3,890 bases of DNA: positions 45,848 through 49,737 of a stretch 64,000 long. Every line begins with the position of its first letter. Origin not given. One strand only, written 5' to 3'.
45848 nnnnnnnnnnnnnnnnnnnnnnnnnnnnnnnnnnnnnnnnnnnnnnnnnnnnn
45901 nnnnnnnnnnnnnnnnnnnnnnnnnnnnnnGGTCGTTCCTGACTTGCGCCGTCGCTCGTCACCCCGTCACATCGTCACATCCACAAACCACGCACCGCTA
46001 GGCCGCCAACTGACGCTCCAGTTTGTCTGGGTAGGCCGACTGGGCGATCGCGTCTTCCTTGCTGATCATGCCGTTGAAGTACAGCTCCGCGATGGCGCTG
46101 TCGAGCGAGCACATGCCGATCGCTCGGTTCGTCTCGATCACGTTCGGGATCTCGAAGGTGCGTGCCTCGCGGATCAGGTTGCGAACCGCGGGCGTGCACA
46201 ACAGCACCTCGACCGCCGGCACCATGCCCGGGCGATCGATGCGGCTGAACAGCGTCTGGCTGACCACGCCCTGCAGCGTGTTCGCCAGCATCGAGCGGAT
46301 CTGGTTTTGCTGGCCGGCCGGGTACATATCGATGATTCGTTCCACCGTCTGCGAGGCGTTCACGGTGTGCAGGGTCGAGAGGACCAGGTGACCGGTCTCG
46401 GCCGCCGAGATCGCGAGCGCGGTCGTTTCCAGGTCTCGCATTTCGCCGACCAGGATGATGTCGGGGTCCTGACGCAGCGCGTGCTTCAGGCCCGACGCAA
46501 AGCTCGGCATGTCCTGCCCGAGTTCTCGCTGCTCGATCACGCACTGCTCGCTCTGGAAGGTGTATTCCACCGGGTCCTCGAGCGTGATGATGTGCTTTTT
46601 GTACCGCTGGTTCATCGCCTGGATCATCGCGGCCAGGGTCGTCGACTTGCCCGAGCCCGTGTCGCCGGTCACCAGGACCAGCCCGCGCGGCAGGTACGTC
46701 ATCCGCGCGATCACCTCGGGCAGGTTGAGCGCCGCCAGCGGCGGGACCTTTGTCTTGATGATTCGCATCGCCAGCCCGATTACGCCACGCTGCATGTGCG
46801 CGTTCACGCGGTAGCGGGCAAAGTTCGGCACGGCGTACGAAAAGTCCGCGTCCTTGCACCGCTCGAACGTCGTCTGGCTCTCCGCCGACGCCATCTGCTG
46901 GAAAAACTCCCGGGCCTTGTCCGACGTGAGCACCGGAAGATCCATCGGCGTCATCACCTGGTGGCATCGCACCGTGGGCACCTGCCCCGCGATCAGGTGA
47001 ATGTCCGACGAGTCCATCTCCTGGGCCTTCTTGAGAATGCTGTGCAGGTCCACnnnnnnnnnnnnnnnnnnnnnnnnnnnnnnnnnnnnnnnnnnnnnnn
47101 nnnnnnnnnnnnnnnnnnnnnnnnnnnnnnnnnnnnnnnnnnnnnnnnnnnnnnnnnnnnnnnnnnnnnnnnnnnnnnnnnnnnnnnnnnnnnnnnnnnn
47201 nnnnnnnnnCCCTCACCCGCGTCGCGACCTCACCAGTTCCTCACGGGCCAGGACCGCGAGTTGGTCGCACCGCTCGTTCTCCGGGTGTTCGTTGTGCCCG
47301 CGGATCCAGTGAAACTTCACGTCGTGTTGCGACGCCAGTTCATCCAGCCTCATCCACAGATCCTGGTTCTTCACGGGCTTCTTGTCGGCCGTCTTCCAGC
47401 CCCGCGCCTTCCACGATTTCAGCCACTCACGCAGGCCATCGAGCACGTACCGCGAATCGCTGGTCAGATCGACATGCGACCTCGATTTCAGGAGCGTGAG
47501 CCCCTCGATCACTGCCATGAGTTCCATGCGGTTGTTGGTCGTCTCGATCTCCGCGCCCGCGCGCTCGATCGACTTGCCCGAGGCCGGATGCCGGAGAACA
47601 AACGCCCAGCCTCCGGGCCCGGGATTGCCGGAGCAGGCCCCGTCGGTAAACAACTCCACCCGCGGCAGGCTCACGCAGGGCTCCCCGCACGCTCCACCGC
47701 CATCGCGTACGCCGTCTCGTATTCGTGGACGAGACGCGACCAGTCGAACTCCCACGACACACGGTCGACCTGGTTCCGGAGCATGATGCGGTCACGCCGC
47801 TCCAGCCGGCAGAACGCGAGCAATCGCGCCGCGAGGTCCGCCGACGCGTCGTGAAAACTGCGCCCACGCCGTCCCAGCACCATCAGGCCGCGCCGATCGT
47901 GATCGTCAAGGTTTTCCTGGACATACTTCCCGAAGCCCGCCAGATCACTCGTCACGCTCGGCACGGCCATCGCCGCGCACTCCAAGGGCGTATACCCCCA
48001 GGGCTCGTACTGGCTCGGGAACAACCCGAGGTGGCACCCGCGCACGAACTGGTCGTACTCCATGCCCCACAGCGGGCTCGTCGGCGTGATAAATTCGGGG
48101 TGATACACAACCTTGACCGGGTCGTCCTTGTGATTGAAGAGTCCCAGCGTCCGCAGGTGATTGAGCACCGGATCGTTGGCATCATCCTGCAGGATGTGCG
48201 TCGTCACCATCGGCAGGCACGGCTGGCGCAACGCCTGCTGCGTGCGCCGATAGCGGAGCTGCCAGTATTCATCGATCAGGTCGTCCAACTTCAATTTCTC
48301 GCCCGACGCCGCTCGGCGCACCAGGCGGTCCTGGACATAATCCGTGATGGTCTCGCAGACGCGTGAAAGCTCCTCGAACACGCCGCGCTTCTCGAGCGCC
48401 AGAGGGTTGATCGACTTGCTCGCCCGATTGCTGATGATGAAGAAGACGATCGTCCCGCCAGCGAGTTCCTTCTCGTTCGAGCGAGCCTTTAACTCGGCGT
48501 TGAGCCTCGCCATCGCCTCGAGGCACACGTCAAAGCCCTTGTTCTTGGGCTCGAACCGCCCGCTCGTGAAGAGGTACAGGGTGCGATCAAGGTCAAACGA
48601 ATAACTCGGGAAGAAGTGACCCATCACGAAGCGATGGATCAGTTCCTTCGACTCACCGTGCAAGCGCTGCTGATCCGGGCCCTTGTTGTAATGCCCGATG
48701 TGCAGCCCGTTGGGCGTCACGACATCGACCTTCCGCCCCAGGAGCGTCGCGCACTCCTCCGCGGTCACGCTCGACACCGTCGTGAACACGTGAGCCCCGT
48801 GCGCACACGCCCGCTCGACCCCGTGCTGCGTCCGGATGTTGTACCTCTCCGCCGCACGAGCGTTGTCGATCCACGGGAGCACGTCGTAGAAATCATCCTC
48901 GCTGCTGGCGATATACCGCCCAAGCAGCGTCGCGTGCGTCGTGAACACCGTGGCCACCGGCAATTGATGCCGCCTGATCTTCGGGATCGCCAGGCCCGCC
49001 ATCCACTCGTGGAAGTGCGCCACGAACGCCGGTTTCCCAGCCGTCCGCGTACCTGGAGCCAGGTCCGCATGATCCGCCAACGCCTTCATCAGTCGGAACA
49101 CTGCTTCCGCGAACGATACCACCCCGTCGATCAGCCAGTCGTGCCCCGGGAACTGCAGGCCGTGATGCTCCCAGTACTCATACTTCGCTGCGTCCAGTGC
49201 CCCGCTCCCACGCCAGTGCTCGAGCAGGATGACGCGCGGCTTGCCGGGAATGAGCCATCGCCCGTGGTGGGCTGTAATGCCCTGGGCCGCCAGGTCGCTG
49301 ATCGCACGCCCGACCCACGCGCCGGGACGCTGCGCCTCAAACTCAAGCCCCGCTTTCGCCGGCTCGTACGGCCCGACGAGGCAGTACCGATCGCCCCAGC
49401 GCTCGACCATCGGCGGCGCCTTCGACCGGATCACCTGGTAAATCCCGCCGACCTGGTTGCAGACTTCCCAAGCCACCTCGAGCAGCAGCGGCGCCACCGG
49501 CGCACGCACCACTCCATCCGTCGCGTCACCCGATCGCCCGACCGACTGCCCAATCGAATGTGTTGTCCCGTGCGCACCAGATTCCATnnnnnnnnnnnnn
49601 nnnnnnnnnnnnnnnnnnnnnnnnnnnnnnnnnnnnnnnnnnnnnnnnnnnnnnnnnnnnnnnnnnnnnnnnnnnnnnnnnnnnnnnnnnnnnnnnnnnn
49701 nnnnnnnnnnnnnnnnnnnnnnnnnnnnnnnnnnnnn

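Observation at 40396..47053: Pseudopilus operon whose only motor is a PilT-type ATPase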

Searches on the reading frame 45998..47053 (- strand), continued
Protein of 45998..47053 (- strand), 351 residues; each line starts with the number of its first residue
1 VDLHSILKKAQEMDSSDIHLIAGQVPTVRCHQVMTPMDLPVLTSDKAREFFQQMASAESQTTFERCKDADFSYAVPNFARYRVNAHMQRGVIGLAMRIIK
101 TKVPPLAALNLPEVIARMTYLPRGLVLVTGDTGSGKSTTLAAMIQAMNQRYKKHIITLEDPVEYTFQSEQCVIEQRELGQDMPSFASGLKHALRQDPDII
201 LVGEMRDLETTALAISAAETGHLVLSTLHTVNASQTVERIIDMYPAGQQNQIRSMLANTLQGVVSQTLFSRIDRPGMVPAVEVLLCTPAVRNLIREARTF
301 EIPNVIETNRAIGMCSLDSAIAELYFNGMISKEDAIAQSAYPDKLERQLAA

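Call 65: list_cluster_members(proteins=[P0268, P0333, P0358, P0263, P0264, P0254, P0281, P0327, P0317, P0339])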
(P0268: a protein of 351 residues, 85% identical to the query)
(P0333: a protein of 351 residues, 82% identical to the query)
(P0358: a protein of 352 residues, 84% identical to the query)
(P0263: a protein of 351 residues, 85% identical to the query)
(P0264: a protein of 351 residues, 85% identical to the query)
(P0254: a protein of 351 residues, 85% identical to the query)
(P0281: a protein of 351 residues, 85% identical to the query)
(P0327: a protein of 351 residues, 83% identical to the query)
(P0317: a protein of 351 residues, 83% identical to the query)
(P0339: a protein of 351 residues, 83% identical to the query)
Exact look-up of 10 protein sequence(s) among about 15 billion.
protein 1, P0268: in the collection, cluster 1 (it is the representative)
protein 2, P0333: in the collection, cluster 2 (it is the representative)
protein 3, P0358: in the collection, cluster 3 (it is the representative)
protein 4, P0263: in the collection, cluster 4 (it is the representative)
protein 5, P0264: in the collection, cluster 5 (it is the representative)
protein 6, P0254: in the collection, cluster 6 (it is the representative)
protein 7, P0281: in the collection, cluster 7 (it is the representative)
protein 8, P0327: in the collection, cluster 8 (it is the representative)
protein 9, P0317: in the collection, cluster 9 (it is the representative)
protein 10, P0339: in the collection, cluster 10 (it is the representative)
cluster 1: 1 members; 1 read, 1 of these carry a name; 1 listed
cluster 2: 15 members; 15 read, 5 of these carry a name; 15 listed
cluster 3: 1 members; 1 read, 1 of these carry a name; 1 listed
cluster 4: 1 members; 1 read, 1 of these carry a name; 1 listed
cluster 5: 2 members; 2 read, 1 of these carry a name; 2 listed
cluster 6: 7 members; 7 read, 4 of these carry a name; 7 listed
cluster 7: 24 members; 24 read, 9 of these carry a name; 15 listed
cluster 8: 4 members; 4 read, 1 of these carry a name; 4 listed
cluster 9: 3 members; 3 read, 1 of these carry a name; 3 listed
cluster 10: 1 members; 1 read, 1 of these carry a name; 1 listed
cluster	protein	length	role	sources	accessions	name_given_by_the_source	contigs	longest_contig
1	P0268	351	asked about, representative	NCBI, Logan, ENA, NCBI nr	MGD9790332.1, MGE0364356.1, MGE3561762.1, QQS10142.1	MAG: type IV pilus twitching motility protein PilT [Phycisphaerales bacterium]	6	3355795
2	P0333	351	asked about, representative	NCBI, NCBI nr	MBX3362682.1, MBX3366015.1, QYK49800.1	MAG: PilT/PilU family type 4a pilus ATPase [Phycisphaeraceae bacterium] | PilT/PilU family type 4a pilus ATPase [Phycisphaeraceae bacterium]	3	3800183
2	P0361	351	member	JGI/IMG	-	twitching motility protein PilT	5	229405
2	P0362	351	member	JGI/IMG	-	twitching motility protein PilT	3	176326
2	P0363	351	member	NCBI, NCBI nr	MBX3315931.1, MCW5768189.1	MAG: PilT/PilU family type 4a pilus ATPase [Phycisphaeraceae bacterium] | PilT/PilU family type 4a pilus ATPase [Phycisphaeraceae bacterium]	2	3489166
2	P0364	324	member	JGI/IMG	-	twitching motility protein PilT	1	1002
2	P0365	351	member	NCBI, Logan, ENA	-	-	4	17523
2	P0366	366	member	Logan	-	-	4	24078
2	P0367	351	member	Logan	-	-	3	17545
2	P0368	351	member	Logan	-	-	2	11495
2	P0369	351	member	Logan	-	-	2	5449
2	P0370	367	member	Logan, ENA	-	-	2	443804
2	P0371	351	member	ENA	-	-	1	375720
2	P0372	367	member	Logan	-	-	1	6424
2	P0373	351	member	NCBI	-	-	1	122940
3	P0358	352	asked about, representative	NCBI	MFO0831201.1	MAG: type IV pilus twitching motility protein PilT [Phycisphaerales bacterium]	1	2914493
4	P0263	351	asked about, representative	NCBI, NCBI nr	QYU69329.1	type IV pilus twitching motility protein PilT [Leptolyngbya sp. 15MV]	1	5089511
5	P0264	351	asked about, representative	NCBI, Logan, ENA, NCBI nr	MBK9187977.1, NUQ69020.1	MAG: type IV pilus twitching motility protein PilT [Phycisphaerales bacterium] | type IV pilus twitching motility protein PilT [Phycisphaerales bacterium]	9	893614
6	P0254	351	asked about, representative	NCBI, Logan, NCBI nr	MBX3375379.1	MAG: type IV pilus twitching motility protein PilT [Phycisphaeraceae bacterium] | type IV pilus twitching motility protein PilT [Phycisphaeraceae bacterium]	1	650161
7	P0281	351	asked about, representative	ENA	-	-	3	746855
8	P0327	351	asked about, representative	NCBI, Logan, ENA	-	-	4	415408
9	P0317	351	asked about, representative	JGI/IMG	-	-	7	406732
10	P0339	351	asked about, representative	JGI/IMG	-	twitching motility protein PilT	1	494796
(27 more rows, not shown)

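Call 82: find_encoding_contigs(protein=P0336, flank=10000, max_places=3)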
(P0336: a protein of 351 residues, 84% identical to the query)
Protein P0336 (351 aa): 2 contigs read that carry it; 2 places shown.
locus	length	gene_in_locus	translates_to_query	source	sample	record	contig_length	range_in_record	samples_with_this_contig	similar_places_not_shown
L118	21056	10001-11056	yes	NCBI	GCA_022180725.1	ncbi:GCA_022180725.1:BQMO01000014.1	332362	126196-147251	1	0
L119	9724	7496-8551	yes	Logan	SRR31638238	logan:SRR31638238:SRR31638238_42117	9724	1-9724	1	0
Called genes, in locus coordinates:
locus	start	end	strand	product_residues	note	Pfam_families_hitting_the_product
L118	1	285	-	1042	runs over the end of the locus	PF02463:SMC_N (faint), PF03193:RsgA_GTPase (faint), PF13481:AAA_25 (faint), PF13555:AAA_29 (faint), PF20703:nSTAND1 (faint), PF00005:ABC_tran (faint), PF17760:UvrA_inter, PF17755:UvrA_DNA-bind, +3 more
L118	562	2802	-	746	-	PF00270:DEAD (faint), PF04851:ResIII, PF17757:UvrB_inter, PF27431:UvrB_3rd, PF00271:Helicase_C, PF12344:UvrB, PF02151:UVR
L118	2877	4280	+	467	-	PF02844:GARS_N, PF01071:GARS_A, PF02843:GARS_C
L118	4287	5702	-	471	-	-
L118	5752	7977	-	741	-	PF00069:Pkinase, PF07714:PK_Tyr_Ser-Thr, PF03109:ABC1 (weak)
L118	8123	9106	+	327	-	PF01510:Amidase_2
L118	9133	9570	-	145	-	PF00571:CBS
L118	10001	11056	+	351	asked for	PF00437:T2SSE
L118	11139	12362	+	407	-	PF28597:T2SSF_N, PF00482:T2SSF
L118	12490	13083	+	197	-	-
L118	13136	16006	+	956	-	-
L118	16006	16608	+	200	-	PF07963:N_methyl (weak)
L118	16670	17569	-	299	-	PF01256:Carb_kinase, PF02110:HK (weak)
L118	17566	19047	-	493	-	PF01841:Transglut_core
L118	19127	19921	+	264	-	PF01026:TatD_DNase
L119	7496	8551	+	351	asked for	PF00437:T2SSE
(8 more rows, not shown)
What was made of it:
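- Tried and rejected: Looking up PilT* P0336 led to an unrelated DDBJ metagenome-assembled genome (call 82).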

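Call 83: find_encoding_contigs(protein=P0358, flank=10000, max_places=2)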
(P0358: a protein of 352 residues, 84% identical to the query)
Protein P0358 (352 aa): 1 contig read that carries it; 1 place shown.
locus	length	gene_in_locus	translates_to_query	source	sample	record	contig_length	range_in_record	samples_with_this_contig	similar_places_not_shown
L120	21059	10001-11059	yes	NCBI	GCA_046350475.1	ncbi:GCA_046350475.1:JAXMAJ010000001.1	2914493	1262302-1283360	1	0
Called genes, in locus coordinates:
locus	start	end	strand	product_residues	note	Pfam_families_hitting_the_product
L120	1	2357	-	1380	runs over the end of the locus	PF02463:SMC_N, PF13175:AAA_15, PF13304:AAA_21 (weak), PF13476:AAA_23, PF02463:SMC_N, PF19220:Rod_CreS (weak)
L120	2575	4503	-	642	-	PF02119:FlgI, PF13646:HEAT_2 (weak)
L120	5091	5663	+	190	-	PF22769:DCD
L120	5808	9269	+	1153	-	PF08471:Ribonuc_red_2_N, PF02867:Ribonuc_red_lgC, PF12637:TSCPD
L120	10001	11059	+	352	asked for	PF00437:T2SSE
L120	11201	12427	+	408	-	PF28597:T2SSF_N, PF00482:T2SSF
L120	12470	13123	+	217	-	-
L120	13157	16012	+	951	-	-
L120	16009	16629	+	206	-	PF07963:N_methyl (weak)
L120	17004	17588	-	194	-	PF02381:MraZ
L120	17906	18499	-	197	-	PF02441:Flavoprotein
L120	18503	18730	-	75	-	PF01192:RNA_pol_Rpb6 (weak)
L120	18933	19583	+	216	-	PF12073:DUF3553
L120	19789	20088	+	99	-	-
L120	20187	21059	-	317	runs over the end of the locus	PF05099:TerB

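Call 84: find_encoding_contigs(protein=P0263, flank=10000, max_places=2)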
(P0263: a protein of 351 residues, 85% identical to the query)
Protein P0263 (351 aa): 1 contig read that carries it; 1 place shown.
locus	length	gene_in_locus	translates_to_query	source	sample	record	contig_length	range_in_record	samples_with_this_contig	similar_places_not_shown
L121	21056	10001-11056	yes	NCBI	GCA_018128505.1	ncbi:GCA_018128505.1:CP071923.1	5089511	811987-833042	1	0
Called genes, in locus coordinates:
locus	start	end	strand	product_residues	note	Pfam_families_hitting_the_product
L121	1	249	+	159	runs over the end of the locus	PF09722:Xre_MbcA_ParS_C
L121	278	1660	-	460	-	PF06808:DctM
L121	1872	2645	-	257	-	PF04290:DctQ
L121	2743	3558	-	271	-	PF19798:Sulfotransfer_5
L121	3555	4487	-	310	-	PF01063:Aminotran_4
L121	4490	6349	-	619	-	PF00999:Na_H_Exchanger, PF02254:TrkA_N, PF27452:KefB_C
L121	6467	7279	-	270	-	PF00070:Pyr_redox (weak), PF07992:Pyr_redox_2, PF02852:Pyr_redox_dim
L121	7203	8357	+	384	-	PF05693:Glycogen_syn, PF00534:Glycos_transf_1, PF13692:Glyco_trans_1_4, PF20706:GT4-conflict (weak)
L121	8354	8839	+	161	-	PF00075:RNase_H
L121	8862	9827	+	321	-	PF13472:Lipase_GDSL_2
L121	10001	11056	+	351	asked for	PF00437:T2SSE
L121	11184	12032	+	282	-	PF28597:T2SSF_N, PF00482:T2SSF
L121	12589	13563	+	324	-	PF03320:FBPase_glpX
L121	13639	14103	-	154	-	-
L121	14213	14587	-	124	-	-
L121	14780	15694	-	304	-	PF23441:SDR (weak), PF00106:adh_short, PF08659:KR, PF13561:adh_short_C2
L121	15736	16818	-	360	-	PF02771:Acyl-CoA_dh_N (weak), PF02770:Acyl-CoA_dh_M, PF00441:Acyl-CoA_dh_1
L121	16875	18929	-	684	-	PF26549:Tricorn_N (weak), PF02129:Peptidase_S15, PF00561:Abhydrolase_1 (faint), PF01738:DLH, PF12146:Hydrolase_4 (faint), PF12697:Abhydrolase_6 (weak), PF20434:BD-FAE, PF00326:Peptidase_S9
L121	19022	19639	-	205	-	PF00730:HhH-GPD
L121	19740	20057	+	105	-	PF00111:Fer2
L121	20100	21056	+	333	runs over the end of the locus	PF00291:PALP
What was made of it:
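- One record (CP071923.1, L121) has a truncated PilC2 and no pilin genes (call 84).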

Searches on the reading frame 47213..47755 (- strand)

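Call 4: search_protein_families(library=pfam, proteins=[window:47213-47755:-], max_evalue=0.01)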
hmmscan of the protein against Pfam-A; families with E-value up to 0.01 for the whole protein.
window:47213-47755:- (180 aa): 1 family
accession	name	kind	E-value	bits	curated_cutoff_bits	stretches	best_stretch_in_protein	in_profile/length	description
PF00075.30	RNase_H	-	2.6e-44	151.3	25.8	1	33-170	4-139/141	RNase H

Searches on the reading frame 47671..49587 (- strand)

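Call 4: search_protein_families(library=pfam, proteins=[window:47671-49587:-], max_evalue=0.01)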
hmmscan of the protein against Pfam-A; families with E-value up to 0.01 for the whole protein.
window:47671-49587:- (638 aa): 6 families
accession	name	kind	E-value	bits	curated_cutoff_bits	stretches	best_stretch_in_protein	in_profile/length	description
PF05693.19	Glycogen_syn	-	3.1e-175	584.8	27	1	37-634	1-586/639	Glycogen synthase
PF13692.12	Glyco_trans_1_4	-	1.8e-08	35.2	27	1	511-582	70-136/142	Glycosyl transferases group 1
PF00534.26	Glycos_transf_1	-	4.2e-08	33.3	26.4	1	511-559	86-134/172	Glycosyl transferases group 1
PF20706.3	GT4-conflict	-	7.5e-07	28.9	26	1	513-613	277-379/385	Family 4 Glycosyltransferase in conflict systems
PF08323.17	Glyco_transf_5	-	4e-05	23.9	22.7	1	159-282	114-227/239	Starch synthase catalytic domain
PF13439.12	Glyco_transf_4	-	0.00037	21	28.5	1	173-294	71-165/170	Glycosyltransferase Family 4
